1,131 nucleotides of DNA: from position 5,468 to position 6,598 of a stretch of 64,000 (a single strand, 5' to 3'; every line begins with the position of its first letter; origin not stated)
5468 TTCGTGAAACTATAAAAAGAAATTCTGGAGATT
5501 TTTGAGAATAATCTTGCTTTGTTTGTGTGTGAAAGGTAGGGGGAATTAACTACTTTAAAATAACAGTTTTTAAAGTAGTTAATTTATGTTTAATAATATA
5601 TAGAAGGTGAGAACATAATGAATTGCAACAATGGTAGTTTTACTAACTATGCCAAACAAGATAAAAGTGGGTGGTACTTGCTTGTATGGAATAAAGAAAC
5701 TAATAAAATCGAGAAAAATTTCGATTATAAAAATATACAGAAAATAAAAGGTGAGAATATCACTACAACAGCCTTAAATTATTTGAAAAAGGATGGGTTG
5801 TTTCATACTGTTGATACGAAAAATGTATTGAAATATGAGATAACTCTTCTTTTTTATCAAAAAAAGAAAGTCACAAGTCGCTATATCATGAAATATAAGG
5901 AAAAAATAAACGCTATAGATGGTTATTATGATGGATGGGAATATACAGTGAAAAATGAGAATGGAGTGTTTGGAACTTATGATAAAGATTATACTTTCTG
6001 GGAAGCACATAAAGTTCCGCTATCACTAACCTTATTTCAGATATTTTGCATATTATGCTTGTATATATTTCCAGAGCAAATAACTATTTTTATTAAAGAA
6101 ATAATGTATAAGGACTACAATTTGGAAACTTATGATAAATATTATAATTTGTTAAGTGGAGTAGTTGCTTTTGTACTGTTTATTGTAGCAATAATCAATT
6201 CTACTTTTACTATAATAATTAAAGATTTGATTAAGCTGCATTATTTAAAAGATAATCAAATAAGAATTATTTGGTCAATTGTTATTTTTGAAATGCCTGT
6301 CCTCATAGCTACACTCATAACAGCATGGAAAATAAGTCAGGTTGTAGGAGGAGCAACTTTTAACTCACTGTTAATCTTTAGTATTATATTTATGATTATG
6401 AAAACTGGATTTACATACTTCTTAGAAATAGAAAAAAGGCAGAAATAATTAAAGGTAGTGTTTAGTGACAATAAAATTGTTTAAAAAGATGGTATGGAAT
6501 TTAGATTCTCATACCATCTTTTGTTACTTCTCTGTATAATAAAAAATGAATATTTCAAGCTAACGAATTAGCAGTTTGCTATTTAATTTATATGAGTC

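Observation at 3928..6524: HEPN (Rx4H) protein plus 4-TM partner: candidate two-gene abortive-infection/defence module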

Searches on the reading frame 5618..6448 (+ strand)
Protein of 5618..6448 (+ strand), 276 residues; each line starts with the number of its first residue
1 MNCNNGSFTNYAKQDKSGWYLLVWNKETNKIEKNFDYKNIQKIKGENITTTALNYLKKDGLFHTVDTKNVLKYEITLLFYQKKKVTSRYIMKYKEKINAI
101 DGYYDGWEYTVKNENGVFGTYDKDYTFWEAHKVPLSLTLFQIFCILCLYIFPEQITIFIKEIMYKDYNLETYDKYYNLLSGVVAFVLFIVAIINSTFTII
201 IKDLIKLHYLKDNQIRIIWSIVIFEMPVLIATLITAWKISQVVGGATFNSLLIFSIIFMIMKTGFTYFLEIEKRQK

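Call 3: search_protein_families(library=pfam, proteins=[window:5618-6448:+], max_evalue=1)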
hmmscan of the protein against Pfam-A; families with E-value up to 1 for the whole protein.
window:5618-6448:+ (276 aa): 0 families

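Call 4: search_protein_families(library=padloc, proteins=[window:5618-6448:+], max_evalue=1)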
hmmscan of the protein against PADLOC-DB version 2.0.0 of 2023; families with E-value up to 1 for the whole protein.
window:5618-6448:+ (276 aa): 0 families

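Call 5: search_protein_families(library=ncbifam, proteins=[window:5618-6448:+], max_evalue=1)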
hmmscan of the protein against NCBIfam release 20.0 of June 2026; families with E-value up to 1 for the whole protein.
window:5618-6448:+ (276 aa): 1 family
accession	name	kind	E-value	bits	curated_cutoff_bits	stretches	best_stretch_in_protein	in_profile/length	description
TIGR00955.1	3a01204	subfamily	0.78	8.2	736.35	1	143-263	407-526/617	pigment precursor permease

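Call 13: find_homologous_proteins(query=window:5618-6448:+, max_evalue=0.001)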
Query window:5618-6448:+ (276 aa): 13 proteins with E <= 0.001 among 451 candidates.
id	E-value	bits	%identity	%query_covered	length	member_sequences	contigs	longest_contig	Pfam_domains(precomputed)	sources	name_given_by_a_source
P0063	2.3e-178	609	100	100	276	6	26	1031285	-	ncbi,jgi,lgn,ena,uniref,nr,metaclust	ncbi:hypothetical protein ABHP49_005492 [Bacillus cereus]|uniref:hypothetical protein n=1 Tax=Bacill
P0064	4.4e-155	533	87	100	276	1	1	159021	-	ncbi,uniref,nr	ncbi:hypothetical protein [Bacillus dicomae]|uniref:Uncharacterized protein n=1 Tax=Bacillus dicomae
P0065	5.4e-91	323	57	100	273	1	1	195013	-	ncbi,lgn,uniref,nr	ncbi:hypothetical protein [Bacillus thuringiensis]|uniref:hypothetical protein n=1 Tax=Bacillus thur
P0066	1.8e-80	288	54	97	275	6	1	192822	-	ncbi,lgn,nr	ncbi:hypothetical protein HNO89_002825 [Sporosarcina luteola]|nr:hypothetical protein [Sporosarcina 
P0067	2.7e-78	281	51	97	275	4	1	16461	-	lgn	-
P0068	2.0e-76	275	51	100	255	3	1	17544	-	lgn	-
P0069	6.7e-74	267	49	100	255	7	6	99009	-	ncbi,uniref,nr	ncbi:hypothetical protein CN300_02625 [Bacillus thuringiensis]|uniref:hypothetical protein n=1 Tax=B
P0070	1.1e-73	266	49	99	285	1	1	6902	-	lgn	-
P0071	6.1e-69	251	48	95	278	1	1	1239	-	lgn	-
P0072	5.7e-65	238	43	96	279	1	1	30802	-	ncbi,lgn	ncbi:hypothetical protein ABEX08_29620 [Priestia megaterium]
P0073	5.1e-60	221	41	100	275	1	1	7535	-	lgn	-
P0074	1.7e-58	216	50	78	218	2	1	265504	-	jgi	-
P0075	1.7e-46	177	42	95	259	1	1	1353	-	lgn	-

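Call 24: find_encoding_contigs(protein=P0065, flank=6000, max_places=3)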
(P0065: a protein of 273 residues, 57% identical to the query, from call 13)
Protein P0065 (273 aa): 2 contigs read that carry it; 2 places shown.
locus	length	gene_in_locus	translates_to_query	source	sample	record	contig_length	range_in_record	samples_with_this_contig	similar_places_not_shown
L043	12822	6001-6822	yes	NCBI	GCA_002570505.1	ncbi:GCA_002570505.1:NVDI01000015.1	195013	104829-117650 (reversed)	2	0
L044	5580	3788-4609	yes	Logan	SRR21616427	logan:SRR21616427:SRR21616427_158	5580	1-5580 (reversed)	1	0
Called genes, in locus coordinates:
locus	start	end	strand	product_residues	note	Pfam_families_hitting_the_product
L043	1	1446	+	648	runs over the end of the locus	PF07693:KAP_NTPase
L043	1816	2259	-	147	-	-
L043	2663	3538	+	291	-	-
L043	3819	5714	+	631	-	-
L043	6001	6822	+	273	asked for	-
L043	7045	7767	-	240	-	-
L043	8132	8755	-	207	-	-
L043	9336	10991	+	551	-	PF07504:FTP, PF01447:Peptidase_M4, PF02868:Peptidase_M4_C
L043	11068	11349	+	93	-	PF09860:DUF2087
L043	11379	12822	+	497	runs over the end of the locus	PF01432:Peptidase_M3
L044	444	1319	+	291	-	-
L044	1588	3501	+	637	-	-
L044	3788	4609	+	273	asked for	-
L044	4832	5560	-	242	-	-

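Call 25: find_encoding_contigs(protein=P0066, flank=6000, max_places=3)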
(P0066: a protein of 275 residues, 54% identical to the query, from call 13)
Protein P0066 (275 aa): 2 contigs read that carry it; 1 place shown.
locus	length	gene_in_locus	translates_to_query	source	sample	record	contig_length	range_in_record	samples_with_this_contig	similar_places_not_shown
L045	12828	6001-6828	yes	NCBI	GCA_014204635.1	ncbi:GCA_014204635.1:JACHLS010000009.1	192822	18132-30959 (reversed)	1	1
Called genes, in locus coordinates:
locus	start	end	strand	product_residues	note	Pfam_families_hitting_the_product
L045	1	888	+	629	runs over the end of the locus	PF06527:TniQ, PF15978:TnsD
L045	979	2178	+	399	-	PF00753:Lactamase_B, PF19583:ODP (faint)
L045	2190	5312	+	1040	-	PF00089:Trypsin (weak), PF20720:nSTAND3 (faint), PF05729:NACHT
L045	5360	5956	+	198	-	PF07799:DUF1643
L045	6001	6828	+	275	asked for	-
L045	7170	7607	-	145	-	-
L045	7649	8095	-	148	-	PF00583:Acetyltransf_1, PF13302:Acetyltransf_3, PF13420:Acetyltransf_4, PF13673:Acetyltransf_10 (weak), PF13508:Acetyltransf_7 (faint)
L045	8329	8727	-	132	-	PF26941:DUF8292 (weak)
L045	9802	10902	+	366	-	PF13643:DUF4145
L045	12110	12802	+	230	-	PF16244:DUF4901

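Call 26: find_encoding_contigs(protein=P0069, flank=6000, max_places=4)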
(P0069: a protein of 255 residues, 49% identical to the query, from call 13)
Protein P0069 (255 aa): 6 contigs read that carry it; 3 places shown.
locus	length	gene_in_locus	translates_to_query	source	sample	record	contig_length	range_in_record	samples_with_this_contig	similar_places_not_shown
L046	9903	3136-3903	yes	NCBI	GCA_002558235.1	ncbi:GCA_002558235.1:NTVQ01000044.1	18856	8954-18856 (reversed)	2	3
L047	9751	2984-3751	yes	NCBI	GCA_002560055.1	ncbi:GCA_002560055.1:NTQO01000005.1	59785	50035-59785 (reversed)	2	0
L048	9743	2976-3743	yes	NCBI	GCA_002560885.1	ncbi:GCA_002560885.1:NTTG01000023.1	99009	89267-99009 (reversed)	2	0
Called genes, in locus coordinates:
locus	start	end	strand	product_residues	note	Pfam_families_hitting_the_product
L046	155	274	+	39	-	-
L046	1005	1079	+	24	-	-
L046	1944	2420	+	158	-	-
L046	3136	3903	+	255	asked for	-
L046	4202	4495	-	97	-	-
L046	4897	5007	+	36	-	-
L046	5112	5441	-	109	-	-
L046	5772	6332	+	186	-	-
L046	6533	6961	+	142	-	-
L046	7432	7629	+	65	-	-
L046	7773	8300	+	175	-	PF16729:DUF5067 (weak), PF11611:DUF4352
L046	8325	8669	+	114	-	PF13273:DUF4064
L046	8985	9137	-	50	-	-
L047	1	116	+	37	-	?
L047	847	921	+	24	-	-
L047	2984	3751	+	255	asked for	-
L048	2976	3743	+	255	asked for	-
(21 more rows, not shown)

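Call 28: search_protein_families(library=pfam, proteins=[L043:3819-5714:+, L043:2663-3538:+, L043:7045-7767:-, L045:5360-5956:+, L046:1944-2420:+, L045:2190-5312:+], max_evalue=0.1)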
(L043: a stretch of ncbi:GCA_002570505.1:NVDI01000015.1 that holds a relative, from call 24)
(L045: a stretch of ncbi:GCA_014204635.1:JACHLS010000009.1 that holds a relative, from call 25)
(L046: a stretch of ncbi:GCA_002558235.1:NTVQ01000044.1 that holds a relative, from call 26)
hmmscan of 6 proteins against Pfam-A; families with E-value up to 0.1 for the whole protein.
L043:3819-5714:+ (631 aa): 1 family
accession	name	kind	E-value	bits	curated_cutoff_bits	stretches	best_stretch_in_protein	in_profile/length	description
PF08378.17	NERD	-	0.0029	18.6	22.1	1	408-473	7-77/111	Nuclease-related domain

L043:2663-3538:+ (291 aa): 1 family
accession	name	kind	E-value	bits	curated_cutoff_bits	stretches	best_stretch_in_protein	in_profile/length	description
PF22281.1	DUF6959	-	0.078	13.6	27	0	69-107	18-56/88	Family of unknown function (DUF6959)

L043:7045-7767:- (240 aa): 1 family
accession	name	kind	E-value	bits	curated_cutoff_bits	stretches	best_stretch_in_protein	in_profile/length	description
PF07550.17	Shr-like_HID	-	0.033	15.1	22.3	1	92-163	9-76/82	Heme-binding protein Shr-like, Hb-interacting domain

L045:5360-5956:+ (198 aa): 1 family
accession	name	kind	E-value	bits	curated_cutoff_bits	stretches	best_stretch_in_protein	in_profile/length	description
PF07799.17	DUF1643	-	5.6e-10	39.8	22.5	1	27-183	1-133/134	Protein of unknown function (DUF1643)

L046:1944-2420:+ (158 aa): 1 family
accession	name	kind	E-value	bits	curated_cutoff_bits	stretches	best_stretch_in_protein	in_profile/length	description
PF04167.18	DUF402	-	0.05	14.2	23.9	0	25-53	12-39/68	Protein of unknown function (DUF402)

L045:2190-5312:+ (1040 aa): 7 families
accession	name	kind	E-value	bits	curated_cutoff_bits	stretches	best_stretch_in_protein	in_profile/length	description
PF05729.18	NACHT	-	4.2e-08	33.6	26.7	1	272-419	5-166/167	NACHT domain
PF20720.3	nSTAND3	-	6.1e-07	29.7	27.2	1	261-294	11-44/155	Novel STAND NTPase 3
PF00089.32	Trypsin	-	1.1e-06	29.1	20.6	1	17-170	25-195/220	Trypsin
PF13365.12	Trypsin_2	-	0.00042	21.5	27.6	1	20-164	2-138/144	Trypsin-like peptidase domain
PF24883.2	NPHP3_N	-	0.008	16.8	24.8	0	342-384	121-164/164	Nephrocystin 3, N-terminal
PF00931.28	NB-ARC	-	0.015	15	23.5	1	334-453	89-210/248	NB-ARC domain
PF12775.13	AAA_7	-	0.063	13.2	25.8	0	245-292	11-57/181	P-loop containing dynein motor region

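Call 31: predict_structure(alignment_id=A2)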
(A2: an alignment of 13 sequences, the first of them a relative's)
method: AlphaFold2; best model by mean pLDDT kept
length: 276 residues; sequences in the alignment: 13
mean_pLDDT: 67.2   pTM: 0.45
mean pLDDT of the five models: 67.2, 66.0, 65.0, 64.5, 62.6
residues with pLDDT >= 90: 4; 70-90: 123; 50-70: 115; < 50: 34
segments of 3 or more residues with pLDDT < 50: 1-5, 98-101, 122-125, 203-212, 245-247, 272-276
pLDDT, mean of each block of 10 residues (from residue 1): 50 85 85 86 71 78 59 85 83 57 64 70 53 74 77 63 64 67 76 66 45 53 69 73 55 64 59 41
secondary structure, 60 per line:
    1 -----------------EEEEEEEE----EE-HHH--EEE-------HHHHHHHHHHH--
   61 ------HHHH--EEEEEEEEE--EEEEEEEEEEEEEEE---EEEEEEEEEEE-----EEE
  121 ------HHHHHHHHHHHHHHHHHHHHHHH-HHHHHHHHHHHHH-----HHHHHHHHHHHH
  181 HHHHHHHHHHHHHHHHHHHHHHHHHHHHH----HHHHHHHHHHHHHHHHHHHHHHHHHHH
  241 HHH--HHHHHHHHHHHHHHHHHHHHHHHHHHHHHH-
elements in order: E18-25 E38-40 H48-58 H67-70 E73-81 E84-98 E102-112 E118-120 H127-149 H151-163 H169-209 H214-243 H246-275

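Call 37: find_encoding_contigs(protein=P0063, flank=5000, max_places=10)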
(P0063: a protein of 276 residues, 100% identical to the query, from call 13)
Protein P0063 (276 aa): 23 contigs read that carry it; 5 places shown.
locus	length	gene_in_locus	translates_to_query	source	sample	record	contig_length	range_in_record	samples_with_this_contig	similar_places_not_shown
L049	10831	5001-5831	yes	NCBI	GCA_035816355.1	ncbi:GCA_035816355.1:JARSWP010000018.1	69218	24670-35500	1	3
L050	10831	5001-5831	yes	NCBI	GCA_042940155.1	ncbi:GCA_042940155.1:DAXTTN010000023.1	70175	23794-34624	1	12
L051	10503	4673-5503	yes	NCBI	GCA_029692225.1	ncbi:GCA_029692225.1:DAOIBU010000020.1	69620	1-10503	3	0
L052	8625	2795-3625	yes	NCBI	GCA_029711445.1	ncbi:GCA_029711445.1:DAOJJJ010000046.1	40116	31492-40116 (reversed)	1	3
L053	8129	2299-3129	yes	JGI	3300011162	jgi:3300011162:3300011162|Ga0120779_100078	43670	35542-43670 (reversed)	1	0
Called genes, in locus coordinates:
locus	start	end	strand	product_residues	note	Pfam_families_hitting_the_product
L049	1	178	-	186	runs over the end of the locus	-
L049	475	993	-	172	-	PF11611:DUF4352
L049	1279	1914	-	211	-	-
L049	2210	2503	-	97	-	PF12197:lci (weak)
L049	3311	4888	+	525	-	-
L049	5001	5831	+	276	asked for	-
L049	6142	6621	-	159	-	PF14470:bPH_3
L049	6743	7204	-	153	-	-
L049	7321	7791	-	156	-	PF14472:DUF4429, PF09851:SHOCT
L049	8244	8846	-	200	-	-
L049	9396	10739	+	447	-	PF14487:DarT, PF01966:HD (faint)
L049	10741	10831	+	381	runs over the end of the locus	PF01661:Macro, PF02481:DNA_processg_A (faint)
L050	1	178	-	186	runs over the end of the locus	-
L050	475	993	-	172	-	PF11611:DUF4352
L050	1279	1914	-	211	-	-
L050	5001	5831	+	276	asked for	-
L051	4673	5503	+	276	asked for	-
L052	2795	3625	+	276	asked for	-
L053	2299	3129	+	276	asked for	-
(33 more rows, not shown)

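Call 40: find_encoding_contigs(protein=P0064, flank=6000, max_places=2)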
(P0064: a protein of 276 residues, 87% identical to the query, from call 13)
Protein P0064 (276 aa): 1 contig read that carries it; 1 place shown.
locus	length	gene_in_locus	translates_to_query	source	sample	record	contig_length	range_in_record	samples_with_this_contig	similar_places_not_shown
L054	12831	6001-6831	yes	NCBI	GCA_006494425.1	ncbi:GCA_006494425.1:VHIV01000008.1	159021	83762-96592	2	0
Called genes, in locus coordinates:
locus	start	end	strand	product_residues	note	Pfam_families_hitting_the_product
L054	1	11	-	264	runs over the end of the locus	-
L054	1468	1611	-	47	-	-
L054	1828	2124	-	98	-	PF12840:HTH_20 (weak), PF01022:HTH_5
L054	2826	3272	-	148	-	PF00583:Acetyltransf_1, PF13302:Acetyltransf_3 (weak), PF13673:Acetyltransf_10 (weak), PF13508:Acetyltransf_7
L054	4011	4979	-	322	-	-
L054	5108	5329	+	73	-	-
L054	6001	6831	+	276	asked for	-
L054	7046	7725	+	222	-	PF13091:PLDc_2 (weak)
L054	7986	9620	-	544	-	PF00496:SBP_bac_5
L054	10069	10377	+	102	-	-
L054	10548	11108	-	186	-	PF13411:MerR_1, PF13152:DUF3967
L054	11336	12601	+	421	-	PF00817:IMS, PF11798:IMS_HHH (weak), PF21999:IMS_HHH_1, PF11799:IMS_C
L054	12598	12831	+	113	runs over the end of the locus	PF08863:YolD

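Call 41: find_encoding_contigs(protein=P0072, flank=6000, max_places=2)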
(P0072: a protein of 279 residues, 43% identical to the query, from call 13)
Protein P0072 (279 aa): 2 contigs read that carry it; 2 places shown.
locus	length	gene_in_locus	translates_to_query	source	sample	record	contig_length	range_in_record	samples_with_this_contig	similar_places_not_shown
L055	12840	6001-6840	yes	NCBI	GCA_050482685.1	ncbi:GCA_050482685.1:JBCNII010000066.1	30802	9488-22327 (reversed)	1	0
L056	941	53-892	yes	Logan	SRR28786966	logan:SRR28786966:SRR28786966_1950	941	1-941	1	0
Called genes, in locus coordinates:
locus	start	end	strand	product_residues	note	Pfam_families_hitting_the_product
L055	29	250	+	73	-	PF13443:HTH_26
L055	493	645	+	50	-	-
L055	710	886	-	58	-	PF26372:DUF8096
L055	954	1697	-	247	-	-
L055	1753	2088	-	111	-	PF08863:YolD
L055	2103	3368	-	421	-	PF00817:IMS, PF21999:IMS_HHH_1 (weak), PF11799:IMS_C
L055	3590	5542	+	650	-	-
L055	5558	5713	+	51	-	-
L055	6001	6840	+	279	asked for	-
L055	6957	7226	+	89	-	-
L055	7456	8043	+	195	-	PF09346:SMI1_KNR4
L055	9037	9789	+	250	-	PF00561:Abhydrolase_1, PF12146:Hydrolase_4, PF12697:Abhydrolase_6, PF03096:Ndr (weak)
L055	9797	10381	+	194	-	PF00440:TetR_N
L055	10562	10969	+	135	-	PF00583:Acetyltransf_1, PF13673:Acetyltransf_10, PF13508:Acetyltransf_7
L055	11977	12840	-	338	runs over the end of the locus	PF11553:DUF3231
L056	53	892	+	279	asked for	-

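Call 42: find_encoding_contigs(protein=P0073, flank=6000, max_places=2)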
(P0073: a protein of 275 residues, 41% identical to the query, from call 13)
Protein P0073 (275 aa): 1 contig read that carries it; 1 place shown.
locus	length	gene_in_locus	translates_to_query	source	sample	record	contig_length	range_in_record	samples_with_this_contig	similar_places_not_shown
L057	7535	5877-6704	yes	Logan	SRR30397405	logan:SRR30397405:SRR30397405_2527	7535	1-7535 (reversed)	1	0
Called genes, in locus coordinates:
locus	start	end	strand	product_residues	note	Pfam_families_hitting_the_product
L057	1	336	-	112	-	?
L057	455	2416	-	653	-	PF00078:RVT_1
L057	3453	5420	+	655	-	-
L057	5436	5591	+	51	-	-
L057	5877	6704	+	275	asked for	-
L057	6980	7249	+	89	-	-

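Call 43: find_encoding_contigs(protein=P0070, flank=6000, max_places=2)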
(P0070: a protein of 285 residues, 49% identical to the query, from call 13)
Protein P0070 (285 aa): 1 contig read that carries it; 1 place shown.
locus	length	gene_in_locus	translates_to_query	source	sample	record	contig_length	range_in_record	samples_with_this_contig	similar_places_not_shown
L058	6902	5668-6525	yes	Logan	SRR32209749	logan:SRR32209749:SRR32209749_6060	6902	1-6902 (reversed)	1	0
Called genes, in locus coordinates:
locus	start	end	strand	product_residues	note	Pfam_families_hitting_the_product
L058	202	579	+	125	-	-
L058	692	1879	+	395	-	PF00753:Lactamase_B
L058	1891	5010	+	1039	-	PF00089:Trypsin (weak), PF20720:nSTAND3 (faint), PF05729:NACHT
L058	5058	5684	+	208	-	PF07799:DUF1643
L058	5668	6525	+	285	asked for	-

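Call 48: search_protein_families(library=pfam, proteins=[L055:3590-5542:+, L055:5558-5713:+, L055:6957-7226:+, L054:4011-4979:-, L045:979-2178:+], max_evalue=1)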
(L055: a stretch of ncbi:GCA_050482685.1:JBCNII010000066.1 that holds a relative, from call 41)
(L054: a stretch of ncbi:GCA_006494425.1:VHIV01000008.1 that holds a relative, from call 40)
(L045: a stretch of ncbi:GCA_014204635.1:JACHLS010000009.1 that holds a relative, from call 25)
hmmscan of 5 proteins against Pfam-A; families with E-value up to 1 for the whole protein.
L055:3590-5542:+ (650 aa): 1 family
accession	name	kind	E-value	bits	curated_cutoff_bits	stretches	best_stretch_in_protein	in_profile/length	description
PF03321.19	GH3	-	0.015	15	23.6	1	4-82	200-271/304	GH3 family N-terminal domain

L055:5558-5713:+ (51 aa): 1 family
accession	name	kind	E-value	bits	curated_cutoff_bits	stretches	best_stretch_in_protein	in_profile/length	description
PF12473.13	DUF3694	-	0.081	13.5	27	1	6-48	17-59/149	Kinesin protein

L055:6957-7226:+ (89 aa): 1 family
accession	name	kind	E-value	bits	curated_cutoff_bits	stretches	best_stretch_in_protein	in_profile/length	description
PF19710.4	PIK3CG_ABD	-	0.032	14.3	27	1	7-89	10-93/194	PIK3 catalytic subunit gamma adaptor-binding domain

L054:4011-4979:- (322 aa): 2 families
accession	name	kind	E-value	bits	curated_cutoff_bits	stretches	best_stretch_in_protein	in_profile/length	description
PF15602.11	Imm71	-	0.038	14.5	27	1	89-147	10-69/158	Immunity protein 71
PF14747.11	DUF4473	-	0.17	12.9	25.9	1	54-96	21-63/78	Domain of unknown function (DUF4473)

L045:979-2178:+ (399 aa): 3 families
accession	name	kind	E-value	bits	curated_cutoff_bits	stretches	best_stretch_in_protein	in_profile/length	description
PF00753.33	Lactamase_B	-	4.9e-11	43.4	22.7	1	11-104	5-93/196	Metallo-beta-lactamase superfamily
PF19583.5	ODP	-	1.3e-05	25.7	27.2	1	14-111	5-96/194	ODP family beta lactamase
PF12706.13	Lactamase_B_2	-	0.032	14.3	27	1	27-84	3-61/200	Beta-lactamase superfamily domain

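Call 49: search_protein_families(library=padloc, proteins=[L055:3590-5542:+, L043:3819-5714:+, L043:2663-3538:+, L045:2190-5312:+, L045:5360-5956:+, L045:979-2178:+, P0066, P0072], max_evalue=0.1)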
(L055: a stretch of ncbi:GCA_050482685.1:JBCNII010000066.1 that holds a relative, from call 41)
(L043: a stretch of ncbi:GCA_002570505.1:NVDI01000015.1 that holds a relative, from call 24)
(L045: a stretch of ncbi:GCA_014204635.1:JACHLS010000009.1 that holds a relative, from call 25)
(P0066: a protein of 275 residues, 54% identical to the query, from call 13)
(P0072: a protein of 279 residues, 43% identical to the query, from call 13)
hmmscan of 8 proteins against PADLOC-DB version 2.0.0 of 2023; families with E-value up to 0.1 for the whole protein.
L055:3590-5542:+ (650 aa): 0 families

L043:3819-5714:+ (631 aa): 2 families
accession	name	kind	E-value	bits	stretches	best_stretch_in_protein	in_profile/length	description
PDLC04563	PDC-M29B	-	0.00018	19.7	1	420-491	59-120/164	-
PDLC04564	PDC-M29B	-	0.0002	19.3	0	420-490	58-116/162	-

L043:2663-3538:+ (291 aa): 0 families

L045:2190-5312:+ (1040 aa): 2 families
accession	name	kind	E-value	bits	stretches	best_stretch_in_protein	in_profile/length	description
PDLC02159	Avs1b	-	1.1e-19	67.4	1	6-232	7-219/1924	-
PDLC04140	mad8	-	0.00042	17.9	1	266-475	26-148/314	mads_8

L045:5360-5956:+ (198 aa): 0 families

L045:979-2178:+ (399 aa): 7 families
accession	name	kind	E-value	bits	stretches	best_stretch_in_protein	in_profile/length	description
PDLC03854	LmuA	-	7.1e-92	306.2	1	1-385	2-336/345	-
PDLC02158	Avs1a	-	1.2e-89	299.3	1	3-372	2-366/392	-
PDLC03805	RTasMBL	-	1.4e-56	190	1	3-390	2-316/322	DRT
PDLC04676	PDC-M48B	-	1.3e-11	42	2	234-321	182-276/357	-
PDLC04673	PDC-M48B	-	7e-09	33.5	1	4-79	4-75/296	-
PDLC04677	PDC-M48B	-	2.1e-05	21.9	1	231-348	182-298/339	-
PDLC04674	PDC-M48B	-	0.029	11.7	1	3-68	2-63/270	-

P0066 (275 aa): 0 families

P0072 (279 aa): 0 families
